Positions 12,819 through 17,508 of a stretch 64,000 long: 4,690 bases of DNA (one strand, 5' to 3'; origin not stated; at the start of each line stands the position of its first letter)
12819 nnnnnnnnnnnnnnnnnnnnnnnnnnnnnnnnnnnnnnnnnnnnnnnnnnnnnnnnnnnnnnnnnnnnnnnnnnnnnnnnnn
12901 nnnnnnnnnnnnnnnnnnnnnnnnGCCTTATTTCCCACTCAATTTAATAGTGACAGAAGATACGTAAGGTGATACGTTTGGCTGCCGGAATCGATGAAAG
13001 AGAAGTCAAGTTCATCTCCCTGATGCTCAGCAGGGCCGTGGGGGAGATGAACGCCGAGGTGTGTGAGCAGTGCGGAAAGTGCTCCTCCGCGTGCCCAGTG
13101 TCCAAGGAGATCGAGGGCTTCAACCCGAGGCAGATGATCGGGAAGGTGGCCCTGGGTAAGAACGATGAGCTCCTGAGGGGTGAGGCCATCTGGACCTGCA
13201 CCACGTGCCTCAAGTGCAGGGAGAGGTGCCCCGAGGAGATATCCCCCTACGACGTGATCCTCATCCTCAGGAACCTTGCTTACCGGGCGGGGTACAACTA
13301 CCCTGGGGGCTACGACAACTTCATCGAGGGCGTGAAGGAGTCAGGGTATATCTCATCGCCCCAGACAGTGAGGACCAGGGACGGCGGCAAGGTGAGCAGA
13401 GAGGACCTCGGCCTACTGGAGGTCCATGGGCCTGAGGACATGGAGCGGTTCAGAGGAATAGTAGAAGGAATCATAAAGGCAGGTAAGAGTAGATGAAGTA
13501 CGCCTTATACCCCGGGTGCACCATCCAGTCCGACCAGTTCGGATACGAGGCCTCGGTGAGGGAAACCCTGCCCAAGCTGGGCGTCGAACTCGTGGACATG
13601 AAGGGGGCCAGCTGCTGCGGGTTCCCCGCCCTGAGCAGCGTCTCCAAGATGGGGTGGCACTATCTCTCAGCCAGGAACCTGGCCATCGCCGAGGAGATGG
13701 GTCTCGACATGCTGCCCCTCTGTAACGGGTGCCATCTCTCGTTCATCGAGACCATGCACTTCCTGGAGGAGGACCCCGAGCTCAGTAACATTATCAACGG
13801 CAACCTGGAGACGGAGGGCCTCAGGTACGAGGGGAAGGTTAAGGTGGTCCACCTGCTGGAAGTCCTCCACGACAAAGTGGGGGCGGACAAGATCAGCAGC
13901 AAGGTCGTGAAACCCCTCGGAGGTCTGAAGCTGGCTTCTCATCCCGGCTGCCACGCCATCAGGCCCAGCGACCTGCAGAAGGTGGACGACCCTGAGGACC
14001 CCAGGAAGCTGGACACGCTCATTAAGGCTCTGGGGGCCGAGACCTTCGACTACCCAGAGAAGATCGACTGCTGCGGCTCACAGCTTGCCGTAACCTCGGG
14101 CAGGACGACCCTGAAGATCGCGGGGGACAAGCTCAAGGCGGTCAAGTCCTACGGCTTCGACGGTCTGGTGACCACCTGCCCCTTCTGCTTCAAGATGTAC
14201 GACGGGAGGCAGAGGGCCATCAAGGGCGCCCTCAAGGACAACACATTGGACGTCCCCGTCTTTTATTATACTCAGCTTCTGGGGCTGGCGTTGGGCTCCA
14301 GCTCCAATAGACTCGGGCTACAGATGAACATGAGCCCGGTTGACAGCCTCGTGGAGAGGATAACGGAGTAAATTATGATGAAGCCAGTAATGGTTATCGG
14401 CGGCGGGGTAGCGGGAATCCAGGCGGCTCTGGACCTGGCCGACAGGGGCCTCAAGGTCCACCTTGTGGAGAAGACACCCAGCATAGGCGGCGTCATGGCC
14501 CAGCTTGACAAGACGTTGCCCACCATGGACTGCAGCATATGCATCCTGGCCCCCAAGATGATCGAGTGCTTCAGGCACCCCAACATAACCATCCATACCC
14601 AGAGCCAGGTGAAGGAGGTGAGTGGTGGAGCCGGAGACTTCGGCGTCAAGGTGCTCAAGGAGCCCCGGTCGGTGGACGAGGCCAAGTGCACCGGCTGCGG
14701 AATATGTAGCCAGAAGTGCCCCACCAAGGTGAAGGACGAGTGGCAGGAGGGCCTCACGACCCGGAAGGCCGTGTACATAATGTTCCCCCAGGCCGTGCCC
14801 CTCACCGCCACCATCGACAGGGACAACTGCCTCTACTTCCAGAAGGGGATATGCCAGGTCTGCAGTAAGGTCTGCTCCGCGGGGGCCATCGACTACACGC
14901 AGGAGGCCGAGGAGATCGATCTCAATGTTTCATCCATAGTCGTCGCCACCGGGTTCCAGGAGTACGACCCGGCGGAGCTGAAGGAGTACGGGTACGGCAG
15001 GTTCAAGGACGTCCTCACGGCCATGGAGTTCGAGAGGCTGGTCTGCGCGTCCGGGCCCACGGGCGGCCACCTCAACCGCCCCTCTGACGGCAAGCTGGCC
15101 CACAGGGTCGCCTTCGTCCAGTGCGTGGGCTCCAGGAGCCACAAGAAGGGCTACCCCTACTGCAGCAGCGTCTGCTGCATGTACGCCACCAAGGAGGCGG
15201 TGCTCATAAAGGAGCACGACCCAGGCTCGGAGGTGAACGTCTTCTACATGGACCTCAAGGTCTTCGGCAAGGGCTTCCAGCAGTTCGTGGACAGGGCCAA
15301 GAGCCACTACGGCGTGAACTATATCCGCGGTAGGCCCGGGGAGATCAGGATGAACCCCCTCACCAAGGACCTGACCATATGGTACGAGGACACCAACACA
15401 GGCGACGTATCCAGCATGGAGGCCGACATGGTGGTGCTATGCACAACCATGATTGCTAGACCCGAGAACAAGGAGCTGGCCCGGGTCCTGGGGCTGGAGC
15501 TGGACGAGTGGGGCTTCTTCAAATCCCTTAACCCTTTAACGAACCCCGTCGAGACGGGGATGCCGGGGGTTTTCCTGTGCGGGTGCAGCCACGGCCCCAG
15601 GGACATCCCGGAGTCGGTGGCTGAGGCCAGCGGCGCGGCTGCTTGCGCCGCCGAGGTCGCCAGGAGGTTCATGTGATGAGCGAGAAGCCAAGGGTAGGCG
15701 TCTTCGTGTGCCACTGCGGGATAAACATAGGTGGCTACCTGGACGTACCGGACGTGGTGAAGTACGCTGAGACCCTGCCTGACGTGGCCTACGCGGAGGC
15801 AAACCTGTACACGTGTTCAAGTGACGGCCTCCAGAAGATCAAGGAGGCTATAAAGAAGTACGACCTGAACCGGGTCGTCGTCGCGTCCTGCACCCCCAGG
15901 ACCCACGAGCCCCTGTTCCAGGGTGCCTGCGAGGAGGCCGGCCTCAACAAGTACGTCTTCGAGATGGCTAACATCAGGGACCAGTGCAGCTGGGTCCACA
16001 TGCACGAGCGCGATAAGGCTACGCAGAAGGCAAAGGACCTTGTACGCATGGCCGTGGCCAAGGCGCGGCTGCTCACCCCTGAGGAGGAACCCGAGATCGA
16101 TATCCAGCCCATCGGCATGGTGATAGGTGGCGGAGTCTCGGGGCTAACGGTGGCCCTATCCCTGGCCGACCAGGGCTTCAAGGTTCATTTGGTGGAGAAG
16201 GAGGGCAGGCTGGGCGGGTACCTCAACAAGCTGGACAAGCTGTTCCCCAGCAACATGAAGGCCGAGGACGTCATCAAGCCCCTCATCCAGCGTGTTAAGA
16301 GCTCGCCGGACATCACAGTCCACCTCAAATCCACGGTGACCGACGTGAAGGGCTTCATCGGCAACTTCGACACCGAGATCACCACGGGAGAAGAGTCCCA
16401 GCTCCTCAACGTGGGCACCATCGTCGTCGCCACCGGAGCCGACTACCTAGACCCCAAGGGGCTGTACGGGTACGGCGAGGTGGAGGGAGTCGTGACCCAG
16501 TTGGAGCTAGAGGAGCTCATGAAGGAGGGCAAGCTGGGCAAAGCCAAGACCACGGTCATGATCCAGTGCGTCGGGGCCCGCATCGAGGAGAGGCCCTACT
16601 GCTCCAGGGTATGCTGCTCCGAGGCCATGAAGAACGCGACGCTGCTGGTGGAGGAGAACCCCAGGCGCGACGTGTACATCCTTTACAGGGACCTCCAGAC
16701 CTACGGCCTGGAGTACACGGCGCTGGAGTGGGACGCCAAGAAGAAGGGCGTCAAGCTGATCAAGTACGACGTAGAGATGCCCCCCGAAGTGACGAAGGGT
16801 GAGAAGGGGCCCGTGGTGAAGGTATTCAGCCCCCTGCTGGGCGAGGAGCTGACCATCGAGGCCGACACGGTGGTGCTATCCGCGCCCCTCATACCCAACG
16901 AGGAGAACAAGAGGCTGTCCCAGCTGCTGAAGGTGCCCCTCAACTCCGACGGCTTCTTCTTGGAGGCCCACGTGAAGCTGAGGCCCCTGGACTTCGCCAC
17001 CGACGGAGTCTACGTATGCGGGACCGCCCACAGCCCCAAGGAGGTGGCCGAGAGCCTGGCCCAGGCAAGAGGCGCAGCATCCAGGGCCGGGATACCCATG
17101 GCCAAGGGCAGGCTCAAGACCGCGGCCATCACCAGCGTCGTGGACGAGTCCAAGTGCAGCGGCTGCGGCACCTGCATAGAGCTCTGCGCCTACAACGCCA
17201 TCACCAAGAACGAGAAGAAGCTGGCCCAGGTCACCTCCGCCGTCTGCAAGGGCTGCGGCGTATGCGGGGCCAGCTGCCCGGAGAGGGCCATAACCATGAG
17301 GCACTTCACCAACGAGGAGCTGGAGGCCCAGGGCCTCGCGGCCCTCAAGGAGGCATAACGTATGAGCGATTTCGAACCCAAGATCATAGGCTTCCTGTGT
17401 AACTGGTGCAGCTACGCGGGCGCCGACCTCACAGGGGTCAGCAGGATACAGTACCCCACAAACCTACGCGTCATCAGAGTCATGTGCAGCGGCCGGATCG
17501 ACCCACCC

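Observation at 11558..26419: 15-kb hdr/mvh super-operon with three HdrCB pairs, two HdrA systems and two MvhD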

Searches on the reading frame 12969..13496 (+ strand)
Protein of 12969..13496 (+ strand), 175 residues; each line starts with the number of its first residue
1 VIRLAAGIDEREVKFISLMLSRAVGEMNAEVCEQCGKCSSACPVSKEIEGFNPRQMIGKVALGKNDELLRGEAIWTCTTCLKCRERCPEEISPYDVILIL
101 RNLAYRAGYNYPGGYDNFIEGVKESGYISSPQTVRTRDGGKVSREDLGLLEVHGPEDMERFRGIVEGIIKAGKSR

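Call 3: search_protein_families(library=pfam, proteins=[window:12969-13496:+])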
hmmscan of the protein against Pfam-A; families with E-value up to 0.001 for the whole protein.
window:12969-13496:+ (175 aa): 7 families
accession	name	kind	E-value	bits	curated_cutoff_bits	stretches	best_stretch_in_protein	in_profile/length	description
PF13183.11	Fer4_8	-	7.6e-11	42.8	27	1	29-91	2-68/68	4Fe-4S dicluster domain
PF13534.11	Fer4_17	-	4.9e-10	40.2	22.2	1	32-92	2-61/61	4Fe-4S dicluster domain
PF13237.11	Fer4_10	-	8.5e-09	35.7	25.5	1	28-88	5-53/53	4Fe-4S dicluster domain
PF13187.11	Fer4_9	-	1.1e-07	32.2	27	1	32-90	2-50/52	4Fe-4S dicluster domain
PF14697.11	Fer4_21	-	3.2e-05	24.4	35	0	23-48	32-57/59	4Fe-4S dicluster domain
PF00037.32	Fer4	-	0.00028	21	21.1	0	28-44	4-20/24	4Fe-4S binding domain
PF12838.12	Fer4_7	-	0.00033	21.5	27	0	24-44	30-50/52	4Fe-4S dicluster domain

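Call 5: search_protein_families(library=ncbifam, proteins=[window:12969-13496:+], max_evalue=0.00001)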
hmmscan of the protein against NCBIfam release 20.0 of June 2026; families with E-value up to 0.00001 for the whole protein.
window:12969-13496:+ (175 aa): 7 families
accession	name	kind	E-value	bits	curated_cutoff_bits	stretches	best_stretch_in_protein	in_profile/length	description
TIGR03290.1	CoB_CoM_SS_C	equivalog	2.7e-25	89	160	1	30-167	2-130/144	CoB--CoM heterodisulfide reductase subunit C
NF041779.1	hetero_SS_HdrC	equivalog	1.4e-16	60.6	350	1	25-108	26-107/198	ferredoxin:CoB-CoM heterodisulfide reductase subunit HdrC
NF041890.1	hdrC_Methbact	equivalog_domain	2.5e-16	59.8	270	1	28-110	27-107/192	ferredoxin:CoB-CoM heterodisulfide reductase subunit HdrC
NF038018.1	qmoC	equivalog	2.9e-16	59.9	300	1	22-107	10-94/360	quinone-interacting membrane-bound oxidoreductase complex subunit QmoC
NF004898.0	PRK06259.1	equivalog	2.9e-09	36.1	385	1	31-111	135-223/488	fumarate reductase (CoM/CoB) subunit TfrB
NF008369.0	PRK11168.1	equivalog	2.4e-08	33.3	278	1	25-96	6-79/401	anaerobic glycerol-3-phosphate dehydrogenase subunit C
TIGR00384.1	dhsB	subfamily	7e-07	28.9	88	1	29-97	139-218/222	succinate dehydrogenase and fumarate reductase iron-sulfur protein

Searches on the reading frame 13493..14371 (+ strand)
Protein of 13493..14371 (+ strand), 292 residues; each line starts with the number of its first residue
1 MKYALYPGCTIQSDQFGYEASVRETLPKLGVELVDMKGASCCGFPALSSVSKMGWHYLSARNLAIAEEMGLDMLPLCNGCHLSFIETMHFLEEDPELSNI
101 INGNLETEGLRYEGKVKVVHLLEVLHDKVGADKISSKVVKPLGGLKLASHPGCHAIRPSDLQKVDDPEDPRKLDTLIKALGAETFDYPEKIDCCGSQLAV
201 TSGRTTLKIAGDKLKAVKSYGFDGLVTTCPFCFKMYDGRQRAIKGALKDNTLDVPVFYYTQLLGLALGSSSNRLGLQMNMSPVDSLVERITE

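Call 3: search_protein_families(library=pfam, proteins=[window:13493-14371:+])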
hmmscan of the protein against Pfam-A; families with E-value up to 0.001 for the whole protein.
window:13493-14371:+ (292 aa): 1 family
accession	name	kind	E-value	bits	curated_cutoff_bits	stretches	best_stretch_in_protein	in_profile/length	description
PF02754.22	CCG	-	8.7e-26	90.3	20.6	2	148-234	2-82/85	Cysteine-rich domain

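Call 5: search_protein_families(library=ncbifam, proteins=[window:13493-14371:+], max_evalue=0.00001)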
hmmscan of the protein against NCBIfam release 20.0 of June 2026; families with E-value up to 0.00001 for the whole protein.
window:13493-14371:+ (292 aa): 5 families
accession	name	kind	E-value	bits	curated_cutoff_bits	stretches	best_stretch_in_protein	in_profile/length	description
TIGR03288.1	CoB_CoM_SS_B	equivalog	3.1e-77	259.7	345.15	1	2-290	1-290/290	CoB--CoM heterodisulfide reductase subunit B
NF042965.1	MFR_anch_SdhE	equivalog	2.9e-47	161.6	500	1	2-280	2-275/282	8-methylmenaquinol:fumarate reductase membrane anchor subunit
NF041780.1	hetero_SS_HdrB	equivalog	4.7e-31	108.2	450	1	5-288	8-303/304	ferredoxin:CoB-CoM heterodisulfide reductase subunit HdrB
NF004898.0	PRK06259.1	equivalog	2.8e-13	49.3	385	1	2-241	263-469/488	fumarate reductase (CoM/CoB) subunit TfrB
NF045670.1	quin_L_LdhH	equivalog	7.6e-13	47.6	800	1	2-262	468-704/706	L-lactate dehydrogenase (quinone) large subunit LdhH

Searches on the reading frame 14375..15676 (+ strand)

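Call 3: search_protein_families(library=pfam, proteins=[window:14375-15676:+])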
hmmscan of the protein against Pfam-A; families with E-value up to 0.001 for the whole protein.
window:14375-15676:+ (433 aa): 15 families
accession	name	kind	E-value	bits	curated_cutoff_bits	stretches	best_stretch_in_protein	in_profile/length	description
PF07992.20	Pyr_redox_2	-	7.6e-16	58.8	26.1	2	4-39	2-37/291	Pyridine nucleotide-disulphide oxidoreductase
PF12831.13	FAD_oxidored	-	1.8e-09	37.8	27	1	5-42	2-39/416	FAD dependent oxidoreductase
PF00890.30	FAD_binding_2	-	1.5e-07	31.4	20.4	1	5-39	2-36/414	FAD binding domain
PF00070.33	Pyr_redox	-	3.1e-07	31.2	22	1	5-86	2-70/82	Pyridine nucleotide-disulphide oxidoreductase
PF13450.12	NAD_binding_8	-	6.1e-07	30.1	21.9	1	7-42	1-36/68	NAD(P)-binding Rossmann-like domain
PF01266.30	DAO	-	7.1e-07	29.5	27.9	1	5-39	2-37/353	FAD dependent oxidoreductase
PF01134.28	GIDA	-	3.8e-06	26.7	22.1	1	5-42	2-29/391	Glucose inhibited division protein A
PF00037.32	Fer4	-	6.1e-06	26.3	21.1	1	100-118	3-21/24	4Fe-4S binding domain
PF03486.20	HI0933_like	-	7.7e-05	22.7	50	1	5-38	3-36/244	HI0933-like protein Rossmann domain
PF13738.12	Pyr_redox_3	-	0.0001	22.1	30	1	3-85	165-241/305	Pyridine nucleotide-disulphide oxidoreductase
PF13237.11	Fer4_10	-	0.00021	21.6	25.5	1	100-121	4-27/53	4Fe-4S dicluster domain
PF12838.12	Fer4_7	-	0.00033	21.5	27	0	104-171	1-52/52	4Fe-4S dicluster domain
PF13454.12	NAD_binding_9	-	0.00041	20.8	21.8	0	7-43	2-43/155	FAD-NAD(P)-binding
PF12797.12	Fer4_2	-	0.00049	20.3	24.5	1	99-117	4-22/22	4Fe-4S binding domain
PF01946.23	Thi4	-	0.00059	19.6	26.2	1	4-41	19-57/235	Thi4 family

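Call 5: search_protein_families(library=ncbifam, proteins=[window:14375-15676:+], max_evalue=0.00001)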
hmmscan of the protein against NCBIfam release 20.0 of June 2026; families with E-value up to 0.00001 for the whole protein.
window:14375-15676:+ (433 aa): 26 families (the best 25 are shown)
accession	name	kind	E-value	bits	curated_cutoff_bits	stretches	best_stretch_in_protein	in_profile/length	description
NF040770.1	hetero_SS_HdrA2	exception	3e-165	551.4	1100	1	3-428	140-559/777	CoB-CoM heterodisulfide reductase HdrA2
NF041778.1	hetero_SS_HdrA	equivalog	3.3e-122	408.8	1400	1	5-427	145-568/771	ferredoxin:CoB-CoM heterodisulfide reductase subunit HdrA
NF041891.1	hdrA_Methbact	equivalog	2.1e-115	386.7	1300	1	3-429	134-556/762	ferredoxin:CoB-CoM heterodisulfide reductase subunit HdrA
NF005560.0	PRK07233.1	equivalog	2.6e-09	36.5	252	1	5-45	3-43/435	hypothetical protein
NF009410.0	PRK12771.1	subfamily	8.3e-09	34.6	516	0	3-41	139-177/566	NAD(P)-binding protein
NF010590.0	PRK13984.1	equivalog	9.2e-09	34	946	0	101-209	48-147/611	putative oxidoreductase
TIGR03467.1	HpnE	equivalog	3.7e-08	33.1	283.05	1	5-40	1-36/430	hydroxysqualene dehydroxylase HpnE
NF045637.1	carotdesatCrtDProt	equivalog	1.2e-07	30.7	580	1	5-52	1-48/485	1-hydroxycarotenoid 3,4-desaturase CrtD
NF045663.1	diclust_near_Sec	equivalog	3.8e-07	28.6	530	0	3-79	107-178/759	pyridine nucleotide-disulfide oxidoreductase/dicluster-binding protein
NF041087.1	bile_acid_BaiCD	equivalog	3.9e-07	28.5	825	1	3-79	381-455/642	bile acid Fe-S flavoenzyme BaiCD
TIGR03315.1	Se_ygfK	equivalog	4.8e-07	27.6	835.3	0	3-43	538-578/1012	putative selenate reductase subunit YgfK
NF009409.0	PRK12770.1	subfamily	6.3e-07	28.8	343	0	4-42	20-58/360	putative glutamate synthase subunit beta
TIGR03997.1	mycofact_OYE_2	equivalog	6.6e-07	28.1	793.15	1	3-46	380-423/645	mycofactocin system FadH/OYE family oxidoreductase 2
TIGR01350.1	lipoamide_DH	equivalog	7.4e-07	28.2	408.8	0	5-40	4-38/461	dihydrolipoyl dehydrogenase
NF042909.1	FMH_DH_FwdF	exception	1.3e-06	27.7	375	1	100-181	12-81/336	tungsten-dependent formylmethanofuran dehydrogenase subunit FwdF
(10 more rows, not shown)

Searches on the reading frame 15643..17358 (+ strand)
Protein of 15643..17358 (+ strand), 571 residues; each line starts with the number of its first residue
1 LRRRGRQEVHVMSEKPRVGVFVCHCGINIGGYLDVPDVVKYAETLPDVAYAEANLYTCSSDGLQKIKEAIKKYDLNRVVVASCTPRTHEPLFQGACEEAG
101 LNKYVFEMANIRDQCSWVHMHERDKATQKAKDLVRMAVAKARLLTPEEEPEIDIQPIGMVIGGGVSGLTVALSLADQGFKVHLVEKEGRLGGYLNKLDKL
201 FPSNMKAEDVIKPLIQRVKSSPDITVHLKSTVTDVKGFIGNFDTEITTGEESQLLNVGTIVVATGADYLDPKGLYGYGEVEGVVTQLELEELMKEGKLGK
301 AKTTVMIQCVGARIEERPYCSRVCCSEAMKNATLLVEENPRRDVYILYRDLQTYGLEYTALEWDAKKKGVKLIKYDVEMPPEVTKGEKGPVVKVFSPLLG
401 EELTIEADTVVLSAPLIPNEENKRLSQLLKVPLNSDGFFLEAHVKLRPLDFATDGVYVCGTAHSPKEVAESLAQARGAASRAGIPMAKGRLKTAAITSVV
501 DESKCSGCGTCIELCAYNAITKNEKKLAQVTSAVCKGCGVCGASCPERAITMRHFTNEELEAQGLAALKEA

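Call 3: search_protein_families(library=pfam, proteins=[window:15643-17358:+])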
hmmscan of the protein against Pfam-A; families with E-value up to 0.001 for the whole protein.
window:15643-17358:+ (571 aa): 16 families
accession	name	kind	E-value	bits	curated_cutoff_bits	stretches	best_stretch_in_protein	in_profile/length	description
PF07992.20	Pyr_redox_2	-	6.1e-14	52.5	26.1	1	159-474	4-290/291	Pyridine nucleotide-disulphide oxidoreductase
PF14697.11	Fer4_21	-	1.3e-09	38.4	35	1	499-552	2-59/59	4Fe-4S dicluster domain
PF03486.20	HI0933_like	-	1.4e-09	38.3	50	1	196-267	97-165/244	HI0933-like protein Rossmann domain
PF13450.12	NAD_binding_8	-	5.8e-08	33.3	21.9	1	160-193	1-34/68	NAD(P)-binding Rossmann-like domain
PF00037.32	Fer4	-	3.1e-07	30.4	21.1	1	499-521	2-24/24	4Fe-4S binding domain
PF12838.12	Fer4_7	-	1.4e-06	29.1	27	1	504-548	1-51/52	4Fe-4S dicluster domain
PF25160.1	LdpA_Fe-S-bd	-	1.5e-06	28.3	27.6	0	495-523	17-46/49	LdpA Fe-S cluster-binding domain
PF12831.13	FAD_oxidored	-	1.5e-06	28.2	27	1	159-195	3-39/416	FAD dependent oxidoreductase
PF01266.30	DAO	-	3.9e-06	27.1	27.9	1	160-191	4-35/353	FAD dependent oxidoreductase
PF00890.30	FAD_binding_2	-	6e-06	26.2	20.4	1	160-192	4-36/414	FAD binding domain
PF13484.11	Fer4_16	-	5.2e-05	24.4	30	0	504-526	1-23/66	4Fe-4S double cluster binding domain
PF00070.33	Pyr_redox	-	0.00014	22.8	22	0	159-196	3-37/82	Pyridine nucleotide-disulphide oxidoreductase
PF12837.12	Fer4_6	-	0.00017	21.8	25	1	499-520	3-24/24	4Fe-4S binding domain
PF13237.11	Fer4_10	-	0.00019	21.7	25.5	1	499-546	3-53/53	4Fe-4S dicluster domain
PF13187.11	Fer4_9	-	0.00026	21.4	27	1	504-550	1-52/52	4Fe-4S dicluster domain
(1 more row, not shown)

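Call 5: search_protein_families(library=ncbifam, proteins=[window:15643-17358:+], max_evalue=0.00001)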
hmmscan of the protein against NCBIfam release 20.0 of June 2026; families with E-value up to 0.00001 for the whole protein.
window:15643-17358:+ (571 aa): 42 families (the best 25 are shown)
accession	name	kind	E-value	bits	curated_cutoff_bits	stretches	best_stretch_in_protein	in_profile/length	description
NF040770.1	hetero_SS_HdrA2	exception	4.9e-165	550.7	1100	2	17-246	1-230/777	CoB-CoM heterodisulfide reductase HdrA2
NF041778.1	hetero_SS_HdrA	equivalog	2.2e-118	396.1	1400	2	250-563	321-646/771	ferredoxin:CoB-CoM heterodisulfide reductase subunit HdrA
NF041891.1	hdrA_Methbact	equivalog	7.1e-111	371.7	1300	2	246-564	304-632/762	ferredoxin:CoB-CoM heterodisulfide reductase subunit HdrA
NF009410.0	PRK12771.1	subfamily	4e-14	52.1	516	1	159-235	142-215/566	NAD(P)-binding protein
TIGR02179.1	PorD_KorD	subfamily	2.4e-13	50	60.05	1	497-553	19-75/78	2-oxoacid:acceptor oxidoreductase, delta subunit, pyruvate/2-ketoisovalerate family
NF040684.1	PorD_Arch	equivalog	3.2e-12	46.4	120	1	497-553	26-82/85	pyruvate synthase subunit PorD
TIGR01944.1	rnfB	subfamily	6.4e-12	45.4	68.7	1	468-559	80-169/190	RnfABCDGE type electron transport complex subunit B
NF007202.0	PRK09623.1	equivalog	2.3e-11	43.9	166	1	495-553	43-101/105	3-methyl-2-oxobutanoate dehydrogenase subunit delta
NF005415.0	PRK06991.1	equivalog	1e-10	41.7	281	1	485-559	66-141/284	electron transport complex subunit RsxB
NF003475.0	PRK05113.1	equivalog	1.1e-10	41.7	203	1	495-557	105-167/190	electron transport complex subunit RsxB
TIGR02700.1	flavo_MJ0208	hypoth_equivalog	8.7e-10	38.3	251.35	1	493-551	138-195/234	dihydromethanopterin reductase (acceptor)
TIGR00275.1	TIGR00275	subfamily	2.1e-09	36.7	183.8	0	196-266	94-159/401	aminoacetone oxidase family FAD-binding enzyme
NF045763.1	PhenlGlyoxDHPadF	equivalog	3.8e-09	36.6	150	1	495-551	23-78/78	NADH-dependent phenylglyoxylate dehydrogenase subunit delta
NF038196.1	ferrodoxin_EFR1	subfamily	2.1e-08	34.5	75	1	499-556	181-235/242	EFR1 family ferrodoxin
NF007204.0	PRK09625.1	equivalog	3.3e-08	33.6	125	1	499-566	55-122/133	pyruvate flavodoxin oxidoreductase subunit delta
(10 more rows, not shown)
